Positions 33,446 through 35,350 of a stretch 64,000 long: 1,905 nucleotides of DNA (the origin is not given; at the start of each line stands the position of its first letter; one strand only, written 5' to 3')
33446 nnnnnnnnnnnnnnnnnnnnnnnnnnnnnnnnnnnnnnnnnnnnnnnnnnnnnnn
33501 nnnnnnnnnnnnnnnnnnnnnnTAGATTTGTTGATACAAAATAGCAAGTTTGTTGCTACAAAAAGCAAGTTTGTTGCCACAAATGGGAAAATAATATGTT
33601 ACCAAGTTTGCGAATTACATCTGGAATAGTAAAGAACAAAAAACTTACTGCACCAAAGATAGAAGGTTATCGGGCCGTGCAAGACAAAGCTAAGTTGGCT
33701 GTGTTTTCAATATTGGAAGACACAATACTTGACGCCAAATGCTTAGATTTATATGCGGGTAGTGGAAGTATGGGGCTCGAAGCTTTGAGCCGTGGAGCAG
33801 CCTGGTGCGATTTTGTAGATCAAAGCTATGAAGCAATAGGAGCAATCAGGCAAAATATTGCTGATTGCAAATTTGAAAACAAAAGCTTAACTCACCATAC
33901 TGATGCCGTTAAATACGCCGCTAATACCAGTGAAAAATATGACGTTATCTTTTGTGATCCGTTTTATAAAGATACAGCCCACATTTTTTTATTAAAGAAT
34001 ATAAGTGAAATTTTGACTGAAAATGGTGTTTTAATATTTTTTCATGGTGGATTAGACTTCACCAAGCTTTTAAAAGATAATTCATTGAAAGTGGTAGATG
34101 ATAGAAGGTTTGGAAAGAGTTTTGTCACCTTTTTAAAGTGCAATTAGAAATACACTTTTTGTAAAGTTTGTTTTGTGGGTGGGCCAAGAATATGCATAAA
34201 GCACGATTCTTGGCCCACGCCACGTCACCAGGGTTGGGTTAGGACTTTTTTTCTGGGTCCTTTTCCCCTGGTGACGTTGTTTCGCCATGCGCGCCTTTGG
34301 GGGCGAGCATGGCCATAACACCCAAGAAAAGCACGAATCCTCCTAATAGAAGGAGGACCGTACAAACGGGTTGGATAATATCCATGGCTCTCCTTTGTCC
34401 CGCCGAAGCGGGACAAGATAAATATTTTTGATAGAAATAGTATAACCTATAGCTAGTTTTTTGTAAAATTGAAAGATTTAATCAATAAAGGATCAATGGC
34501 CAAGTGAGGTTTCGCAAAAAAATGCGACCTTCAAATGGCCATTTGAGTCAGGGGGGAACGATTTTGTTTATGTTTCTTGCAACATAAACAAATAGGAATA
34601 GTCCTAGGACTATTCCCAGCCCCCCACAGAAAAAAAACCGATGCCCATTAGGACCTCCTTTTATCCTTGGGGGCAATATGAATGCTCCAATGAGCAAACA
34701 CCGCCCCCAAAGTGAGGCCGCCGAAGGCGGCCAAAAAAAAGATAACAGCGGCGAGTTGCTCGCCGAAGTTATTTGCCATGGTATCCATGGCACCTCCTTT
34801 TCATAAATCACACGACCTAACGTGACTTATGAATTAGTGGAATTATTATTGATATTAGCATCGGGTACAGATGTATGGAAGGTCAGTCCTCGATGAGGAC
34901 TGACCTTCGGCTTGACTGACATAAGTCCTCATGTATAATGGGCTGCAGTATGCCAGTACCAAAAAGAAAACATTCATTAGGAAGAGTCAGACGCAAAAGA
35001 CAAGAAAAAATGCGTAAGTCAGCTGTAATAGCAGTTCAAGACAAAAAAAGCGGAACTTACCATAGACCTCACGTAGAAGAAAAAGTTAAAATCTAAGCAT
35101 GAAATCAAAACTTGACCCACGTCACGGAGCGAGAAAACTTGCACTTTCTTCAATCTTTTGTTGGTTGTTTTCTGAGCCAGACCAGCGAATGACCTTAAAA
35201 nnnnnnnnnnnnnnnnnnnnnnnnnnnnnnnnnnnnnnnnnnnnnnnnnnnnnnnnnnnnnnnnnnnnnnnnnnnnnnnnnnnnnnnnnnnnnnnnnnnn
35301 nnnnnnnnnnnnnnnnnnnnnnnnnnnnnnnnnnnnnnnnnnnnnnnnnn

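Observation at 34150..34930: GC-rich, palindrome-dense 0.75-kb insert between rsmD and rpmF encoding two paralogous SD-preceded hydrophobic micro-proteins (type I toxin-like)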

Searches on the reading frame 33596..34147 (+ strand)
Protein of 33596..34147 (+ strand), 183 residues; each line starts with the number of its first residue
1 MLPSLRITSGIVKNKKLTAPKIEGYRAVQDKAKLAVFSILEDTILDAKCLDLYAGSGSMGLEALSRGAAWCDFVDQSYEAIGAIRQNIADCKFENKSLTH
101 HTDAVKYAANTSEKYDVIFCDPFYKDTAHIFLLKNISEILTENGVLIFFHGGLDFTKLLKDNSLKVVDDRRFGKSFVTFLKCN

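Call 10: search_protein_families(library=pfam, proteins=[window:33596-34147:+], max_evalue=1)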
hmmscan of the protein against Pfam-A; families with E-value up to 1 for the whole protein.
window:33596-34147:+ (183 aa): 11 families
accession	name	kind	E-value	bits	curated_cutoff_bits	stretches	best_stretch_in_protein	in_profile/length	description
PF03602.21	Cons_hypoth95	-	7.5e-37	127.2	24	1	5-180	1-181/182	Conserved hypothetical protein 95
PF05175.20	MTS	-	6.6e-08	32.8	23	1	30-147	17-137/170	Methyltransferase small domain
PF13847.12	Methyltransf_31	-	0.00028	21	27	1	48-148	6-109/145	Methyltransferase domain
PF13649.12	Methyltransf_25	-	0.00035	21.7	27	1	50-144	2-97/97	Methyltransferase domain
PF06325.19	PrmA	-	0.00053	20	22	1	46-148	162-258/296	Ribosomal protein L11 methyltransferase (PrmA)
PF08242.18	Methyltransf_12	-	0.00099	20.2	30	1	50-146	1-98/98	Methyltransferase domain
PF02005.22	TRM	-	0.033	13.9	27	1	50-132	54-136/376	N2,N2-dimethylguanosine tRNA methyltransferase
PF13578.12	Methyltransf_24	-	0.05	14.9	26.3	1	62-148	16-102/105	Methyltransferase domain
PF05430.17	Methyltransf_30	-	0.057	13.8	22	1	100-174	36-114/124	S-adenosyl-L-methionine-dependent methyltransferase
PF01564.23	Spermine_synth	-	0.13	12.2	22.9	1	79-148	53-130/186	Spermine/spermidine synthase domain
PF04445.19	SAM_MT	-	0.23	11.3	26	1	97-128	131-161/230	Putative SAM-dependent methyltransferase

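Call 17: find_encoding_contigs(protein=window:33596-34147:+, flank=6000, max_places=6)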
Protein window:33596-34147:+ (183 aa): 1 contig read that carries it; 1 place shown.
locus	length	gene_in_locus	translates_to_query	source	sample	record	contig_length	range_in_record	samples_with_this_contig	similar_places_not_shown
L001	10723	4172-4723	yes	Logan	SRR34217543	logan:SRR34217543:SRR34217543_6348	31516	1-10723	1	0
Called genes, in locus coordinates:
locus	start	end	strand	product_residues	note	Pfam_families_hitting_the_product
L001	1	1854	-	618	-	?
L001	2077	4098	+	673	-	PF17191:RecG_wedge, PF00270:DEAD, PF04851:ResIII, PF13604:AAA_30 (faint), PF00271:Helicase_C, PF22590:Cas3-like_C_2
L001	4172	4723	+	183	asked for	PF03602:Cons_hypoth95, PF05175:MTS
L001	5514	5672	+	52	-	PF01783:Ribosomal_L32p (weak)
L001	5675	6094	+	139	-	PF01029:NusB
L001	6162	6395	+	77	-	-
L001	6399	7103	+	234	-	PF22935:RM44_endonuclase (weak), PF14622:Ribonucleas_3_3, PF00636:Ribonuclease_3, PF00035:dsrm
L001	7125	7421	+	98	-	PF00886:Ribosomal_S16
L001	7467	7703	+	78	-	PF13083:KH_KhpA-B, PF07650:KH_2 (weak), PF26594:KH_NusA_2nd (weak), PF00013:KH_1 (weak)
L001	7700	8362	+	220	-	PF01746:tRNA_m1G_MT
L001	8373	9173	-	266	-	PF04350:PilO (weak)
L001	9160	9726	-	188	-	PF05137:PilN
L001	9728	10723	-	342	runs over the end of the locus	PF11104:PilM_2, PF14450:FtsA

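Call 19: find_related_loci(query=window:33596-34147:+, collection=genome_contigs, flank=6000)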
Query window:33596-34147:+ (183 aa) in genome_contigs; peptide patterns used: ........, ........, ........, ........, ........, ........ (x = any residue, [..] = any of these).
249 stretches matched a pattern; 3 encode a relative of the query (tblastn E <= 1e-3); 3 distinct loci.
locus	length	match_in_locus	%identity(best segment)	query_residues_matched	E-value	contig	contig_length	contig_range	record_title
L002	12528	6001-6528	55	6-180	5e-63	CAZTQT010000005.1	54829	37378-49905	MAG TPA_asm: uncultured Candidatus Saccharibacteria bacterium isolate binchicken_co45_572 genome assembly, contig: NODE_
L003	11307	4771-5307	34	5-181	2e-28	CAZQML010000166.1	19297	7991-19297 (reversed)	MAG TPA_asm: uncultured Dehalococcoidales bacterium isolate SRP185410_co1_341 genome assembly, contig: k141_2403081, who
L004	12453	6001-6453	37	5-151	1e-22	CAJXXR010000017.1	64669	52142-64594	MAG TPA_asm: uncultured Flavobacteriales bacterium isolate SRR3580189_bin.52_MetaBAT_v2.12.1_MAG genome assembly, contig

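Call 46: find_homologous_proteins(query=window:33596-34147:+, max_evalue=1e-20)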
Query window:33596-34147:+ (183 aa): 268 proteins with E <= 1e-20 among 836 candidates; the best 120 are listed.
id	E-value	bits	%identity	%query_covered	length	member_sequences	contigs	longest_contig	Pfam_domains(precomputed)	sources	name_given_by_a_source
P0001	3.4e-117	406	100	100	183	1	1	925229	PF05175.21,PF03602.22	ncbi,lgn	-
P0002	6.4e-103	360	86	100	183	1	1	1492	PF05175.21,PF03602.22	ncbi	-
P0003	3.1e-70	253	64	95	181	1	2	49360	PF13847.13,PF05175.21,PF02005.23,PF03602.22,PF13649.13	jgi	jgi:16S rRNA (guanine966-N2)-methyltransferase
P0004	4.5e-66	240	62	97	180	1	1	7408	PF05175.21,PF03602.22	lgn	-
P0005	9.4e-65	236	61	93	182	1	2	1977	PF05175.21,PF03602.22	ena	-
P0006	1.8e-63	231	60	96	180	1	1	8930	PF03602.22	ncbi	-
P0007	1.9e-63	231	58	97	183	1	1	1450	PF05175.21,PF03602.22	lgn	-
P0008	9.7e-63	229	60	97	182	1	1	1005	PF05175.21,PF03602.22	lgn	-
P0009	1.0e-62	229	60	97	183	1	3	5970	PF05175.21,PF03602.22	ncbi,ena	-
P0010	1.1e-62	229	56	97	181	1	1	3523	PF05175.21,PF03602.22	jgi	jgi:16S rRNA (guanine966-N2)-methyltransferase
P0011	1.6e-62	228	56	98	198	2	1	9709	PF05175.21,PF03602.22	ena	-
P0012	2.6e-62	228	59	96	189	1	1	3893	PF06325.20,PF05175.21,PF02005.23,PF03602.22,PF02475.24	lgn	-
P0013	1.1e-61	226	58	97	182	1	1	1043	PF03602.22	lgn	-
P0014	1.5e-61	225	57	96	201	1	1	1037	PF05175.21,PF03602.22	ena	-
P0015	2.4e-61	225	58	96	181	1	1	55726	PF13847.13,PF05175.21,PF03602.22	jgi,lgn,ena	-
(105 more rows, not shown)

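Call 47: find_encoding_contigs(protein=P0002, flank=3000, max_places=4)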
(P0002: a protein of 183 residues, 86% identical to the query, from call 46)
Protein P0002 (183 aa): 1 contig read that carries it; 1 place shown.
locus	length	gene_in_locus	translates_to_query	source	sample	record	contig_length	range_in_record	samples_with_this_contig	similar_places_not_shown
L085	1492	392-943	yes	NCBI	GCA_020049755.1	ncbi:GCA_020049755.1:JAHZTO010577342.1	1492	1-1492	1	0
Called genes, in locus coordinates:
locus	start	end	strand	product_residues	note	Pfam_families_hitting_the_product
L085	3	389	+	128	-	?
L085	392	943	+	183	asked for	PF03602:Cons_hypoth95, PF05175:MTS (weak)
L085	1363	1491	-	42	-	?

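Call 48: find_encoding_contigs(protein=P0003, flank=3000, max_places=3)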
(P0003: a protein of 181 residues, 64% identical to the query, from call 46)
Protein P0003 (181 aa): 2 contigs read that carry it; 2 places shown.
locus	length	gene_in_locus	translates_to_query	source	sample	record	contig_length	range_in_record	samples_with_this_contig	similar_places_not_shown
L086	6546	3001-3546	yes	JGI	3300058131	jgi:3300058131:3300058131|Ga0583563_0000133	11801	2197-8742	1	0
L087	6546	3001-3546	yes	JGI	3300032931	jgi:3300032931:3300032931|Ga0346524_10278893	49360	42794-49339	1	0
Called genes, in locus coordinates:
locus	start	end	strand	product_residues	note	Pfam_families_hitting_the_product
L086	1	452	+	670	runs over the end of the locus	PF17191:RecG_wedge, PF00176:SNF2-rel_dom (weak), PF00270:DEAD, PF04851:ResIII, PF00271:Helicase_C, PF22590:Cas3-like_C_2 (weak)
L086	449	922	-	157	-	-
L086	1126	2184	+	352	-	PF04055:Radical_SAM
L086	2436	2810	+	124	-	-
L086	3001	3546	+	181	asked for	PF03602:Cons_hypoth95, PF02005:TRM (weak), PF05175:MTS, PF13649:Methyltransf_25 (weak), PF13847:Methyltransf_31 (weak)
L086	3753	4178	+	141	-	PF01029:NusB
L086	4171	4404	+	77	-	PF00550:PP-binding (weak)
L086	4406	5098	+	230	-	PF14622:Ribonucleas_3_3, PF00636:Ribonuclease_3, PF00035:dsrm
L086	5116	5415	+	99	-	PF00886:Ribosomal_S16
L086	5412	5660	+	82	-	PF13083:KH_KhpA-B, PF00013:KH_1 (weak)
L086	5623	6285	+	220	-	PF01746:tRNA_m1G_MT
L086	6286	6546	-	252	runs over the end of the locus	PF04350:PilO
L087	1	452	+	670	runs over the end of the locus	PF17191:RecG_wedge, PF00176:SNF2-rel_dom (weak), PF00270:DEAD, PF04851:ResIII, PF00271:Helicase_C, PF22590:Cas3-like_C_2 (weak)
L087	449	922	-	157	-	-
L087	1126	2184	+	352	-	PF04055:Radical_SAM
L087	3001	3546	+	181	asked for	PF03602:Cons_hypoth95, PF02005:TRM (weak), PF05175:MTS, PF13649:Methyltransf_25 (weak), PF13847:Methyltransf_31 (weak)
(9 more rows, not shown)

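Call 49: find_encoding_contigs(protein=P0004, flank=3000, max_places=3)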
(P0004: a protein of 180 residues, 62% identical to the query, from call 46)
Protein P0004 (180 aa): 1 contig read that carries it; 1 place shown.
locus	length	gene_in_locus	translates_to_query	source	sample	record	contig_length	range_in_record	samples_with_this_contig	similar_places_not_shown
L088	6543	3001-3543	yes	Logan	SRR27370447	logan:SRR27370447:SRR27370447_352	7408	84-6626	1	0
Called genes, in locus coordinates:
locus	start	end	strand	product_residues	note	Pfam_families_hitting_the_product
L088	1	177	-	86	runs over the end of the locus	?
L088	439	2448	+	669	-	PF17191:RecG_wedge, PF01336:tRNA_anti-codon, PF00270:DEAD, PF04851:ResIII, PF00271:Helicase_C, PF22590:Cas3-like_C_2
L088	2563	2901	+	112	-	-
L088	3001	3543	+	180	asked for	PF03602:Cons_hypoth95, PF05175:MTS (weak)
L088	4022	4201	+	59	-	-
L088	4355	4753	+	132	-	-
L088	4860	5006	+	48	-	-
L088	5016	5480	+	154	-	PF01029:NusB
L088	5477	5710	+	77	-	-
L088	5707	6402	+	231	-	PF22935:RM44_endonuclase (faint), PF14622:Ribonucleas_3_3, PF00636:Ribonuclease_3, PF00035:dsrm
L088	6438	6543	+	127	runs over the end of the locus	PF00886:Ribosomal_S16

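Call 84: search_protein_families(library=pfam, proteins=[L088:3614-3856:+, L088:4022-4201:+, L088:4182-4373:+, L088:4355-4753:+, L002:6579-7151:+], max_evalue=0.1)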
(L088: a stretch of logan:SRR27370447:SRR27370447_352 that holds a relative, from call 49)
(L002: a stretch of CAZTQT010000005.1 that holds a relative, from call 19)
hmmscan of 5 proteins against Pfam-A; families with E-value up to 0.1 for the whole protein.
L088:3614-3856:+ (80 aa): 2 families
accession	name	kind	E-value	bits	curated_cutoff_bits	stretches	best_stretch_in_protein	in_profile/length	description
PF21205.3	Rep3_C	-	0.043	14.5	21.1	1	14-57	19-58/59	Initiator Rep protein, WH2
PF21360.3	PylC-like_N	-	0.072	13.7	27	0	12-37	4-29/96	PylC-like, N-terminal domain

L088:4022-4201:+ (59 aa): 1 family
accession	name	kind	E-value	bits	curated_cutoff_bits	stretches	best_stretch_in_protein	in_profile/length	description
PF16298.10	DUF4940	-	0.069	13.3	28.8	1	21-47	66-92/206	Domain of unknown function (DUF4940)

L088:4182-4373:+ (63 aa): 1 family
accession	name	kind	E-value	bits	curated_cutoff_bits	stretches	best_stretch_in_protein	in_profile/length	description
PF20577.3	Phage_ORF5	-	0.03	14.4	27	1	34-62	5-35/75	Phage ORF5 protein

L088:4355-4753:+ (132 aa): 1 family
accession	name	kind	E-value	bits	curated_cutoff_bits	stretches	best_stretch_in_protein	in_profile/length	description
PF07839.16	CaM_binding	-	0.029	15.5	24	1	83-129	60-106/117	Plant calmodulin-binding domain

L002:6579-7151:+ (190 aa): 0 families

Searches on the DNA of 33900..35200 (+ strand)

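Call 5: search_rna_families(source=window, start=33900, end=35200, threshold=evalue, max_evalue=10, show_alignments=3)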
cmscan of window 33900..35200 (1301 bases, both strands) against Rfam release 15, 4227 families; matches with E-value up to 10: 10.
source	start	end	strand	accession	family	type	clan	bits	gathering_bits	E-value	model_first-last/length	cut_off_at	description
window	34708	34838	-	RF02356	BjrC1505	Gene; sRNA;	-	20.9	50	0.28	1-140/140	no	Alphaproteobacterial sRNA BjrC1505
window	34394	34483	-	RF00198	SL1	Gene;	CL00020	20.4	75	0.76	1-103/103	no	SL1 RNA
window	34033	34134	+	RF04180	BTnc231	Gene; sRNA;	-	18.6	80.4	0.51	1-154/154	no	Bacteroides sRNA BTnc231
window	34683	34733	-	RF01727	SAM-SAH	Cis-reg; riboswitch;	-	17.8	40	0.41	1-49/49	no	SAM/SAH riboswitch aptamer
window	34599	34683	-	RF02535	ODC_IRES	Cis-reg; IRES;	-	17.6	44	8.6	1-142/142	no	ODC internal ribosome entry site (IRES)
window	34554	34589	+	RF00769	mir-331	Gene; miRNA;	-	17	80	3.7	1-92/92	no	mir-331 microRNA precursor family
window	34487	34618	+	RF02841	Ref70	Gene; sRNA;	-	16.8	115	8.3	1-122/122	no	Enterococcus sRNA 70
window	34590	34677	+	RF03114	RT-1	Gene; sRNA;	-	16.1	106.4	8.8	1-107/107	no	RT-1 RNA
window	34753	34801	+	RF02871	ncS54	Gene; sRNA;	-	14.4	43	4.5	1-79/79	no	Burkholderia sRNA 54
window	34473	34601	+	RF02060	STnc410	Gene; sRNA;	-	12.9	50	7.7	1-158/158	no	Enterobacterial sRNA STnc410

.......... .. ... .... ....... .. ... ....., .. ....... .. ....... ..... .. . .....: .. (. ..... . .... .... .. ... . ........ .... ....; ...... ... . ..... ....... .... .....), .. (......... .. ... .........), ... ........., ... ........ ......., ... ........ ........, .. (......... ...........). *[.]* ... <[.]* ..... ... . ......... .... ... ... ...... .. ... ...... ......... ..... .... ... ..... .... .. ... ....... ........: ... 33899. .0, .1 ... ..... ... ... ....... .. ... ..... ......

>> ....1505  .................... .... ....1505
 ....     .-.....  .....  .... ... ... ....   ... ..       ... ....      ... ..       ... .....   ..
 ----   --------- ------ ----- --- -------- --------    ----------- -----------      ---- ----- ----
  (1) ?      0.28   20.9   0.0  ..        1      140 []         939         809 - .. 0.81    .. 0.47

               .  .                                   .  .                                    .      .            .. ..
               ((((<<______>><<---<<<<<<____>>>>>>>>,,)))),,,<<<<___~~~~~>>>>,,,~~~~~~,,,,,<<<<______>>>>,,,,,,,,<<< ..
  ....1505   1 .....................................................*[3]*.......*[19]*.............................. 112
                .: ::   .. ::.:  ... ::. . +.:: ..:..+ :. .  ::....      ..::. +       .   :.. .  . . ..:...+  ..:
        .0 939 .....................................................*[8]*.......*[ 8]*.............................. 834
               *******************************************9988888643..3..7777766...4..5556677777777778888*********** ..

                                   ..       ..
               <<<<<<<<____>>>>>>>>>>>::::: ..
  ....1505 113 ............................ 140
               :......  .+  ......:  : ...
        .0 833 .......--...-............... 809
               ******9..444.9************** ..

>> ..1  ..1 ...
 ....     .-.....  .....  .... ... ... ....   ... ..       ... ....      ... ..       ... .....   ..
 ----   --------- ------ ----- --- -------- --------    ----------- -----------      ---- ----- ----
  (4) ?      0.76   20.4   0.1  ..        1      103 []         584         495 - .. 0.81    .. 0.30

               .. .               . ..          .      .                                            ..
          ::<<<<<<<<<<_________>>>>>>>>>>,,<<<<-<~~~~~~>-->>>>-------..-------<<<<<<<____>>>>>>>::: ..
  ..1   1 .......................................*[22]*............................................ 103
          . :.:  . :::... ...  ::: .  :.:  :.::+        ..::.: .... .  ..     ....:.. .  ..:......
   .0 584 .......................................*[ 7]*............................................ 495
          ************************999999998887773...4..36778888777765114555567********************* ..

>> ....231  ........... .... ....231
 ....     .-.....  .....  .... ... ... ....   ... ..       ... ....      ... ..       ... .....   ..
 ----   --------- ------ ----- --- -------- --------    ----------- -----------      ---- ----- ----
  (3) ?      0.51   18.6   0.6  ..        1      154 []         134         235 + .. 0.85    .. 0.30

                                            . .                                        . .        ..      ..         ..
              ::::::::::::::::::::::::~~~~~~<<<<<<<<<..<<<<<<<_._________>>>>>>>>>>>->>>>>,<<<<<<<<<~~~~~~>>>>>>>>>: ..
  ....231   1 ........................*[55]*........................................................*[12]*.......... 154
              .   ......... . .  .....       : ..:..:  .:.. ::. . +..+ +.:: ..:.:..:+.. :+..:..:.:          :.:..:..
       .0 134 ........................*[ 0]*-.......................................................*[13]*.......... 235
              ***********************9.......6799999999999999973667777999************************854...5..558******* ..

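Call 35: search_dna_similar(query=window:34148-34949:+, collection=phages, mode=distant, max_evalue=0.1)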
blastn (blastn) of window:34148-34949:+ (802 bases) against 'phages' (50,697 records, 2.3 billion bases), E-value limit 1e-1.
Records with a match: 1; places in all: 1; records where one place covers at least 80% of the query: 0.
Best place of each record, by identity: 90-95% 1.
By first word of the organism name: Prevotella 1.
By host as written in the record: Prevotella sp. 1.
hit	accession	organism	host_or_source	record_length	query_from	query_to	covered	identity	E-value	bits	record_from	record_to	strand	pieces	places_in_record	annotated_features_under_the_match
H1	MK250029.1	Prevotella phage Lak-C1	Prevotella sp.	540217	312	343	4%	90.6%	7e-2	46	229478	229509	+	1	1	record has no annotation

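Call 36: search_dna_similar(query=window:34148-34949:+, collection=plasmids, mode=distant, max_evalue=0.1)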
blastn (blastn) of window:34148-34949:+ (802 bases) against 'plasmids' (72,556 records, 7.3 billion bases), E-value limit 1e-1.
No match.

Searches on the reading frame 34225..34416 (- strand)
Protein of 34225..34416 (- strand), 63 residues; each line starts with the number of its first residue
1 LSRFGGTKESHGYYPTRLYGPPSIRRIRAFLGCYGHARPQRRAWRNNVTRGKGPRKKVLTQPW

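Call 10: search_protein_families(library=pfam, proteins=[window:34225-34416:-], max_evalue=1)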
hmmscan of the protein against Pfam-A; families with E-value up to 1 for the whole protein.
window:34225-34416:- (63 aa): 0 families

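Call 11: search_protein_families(library=ncbifam, proteins=[window:34225-34416:-], max_evalue=1)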
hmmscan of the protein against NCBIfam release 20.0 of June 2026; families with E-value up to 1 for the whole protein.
window:34225-34416:- (63 aa): 0 families
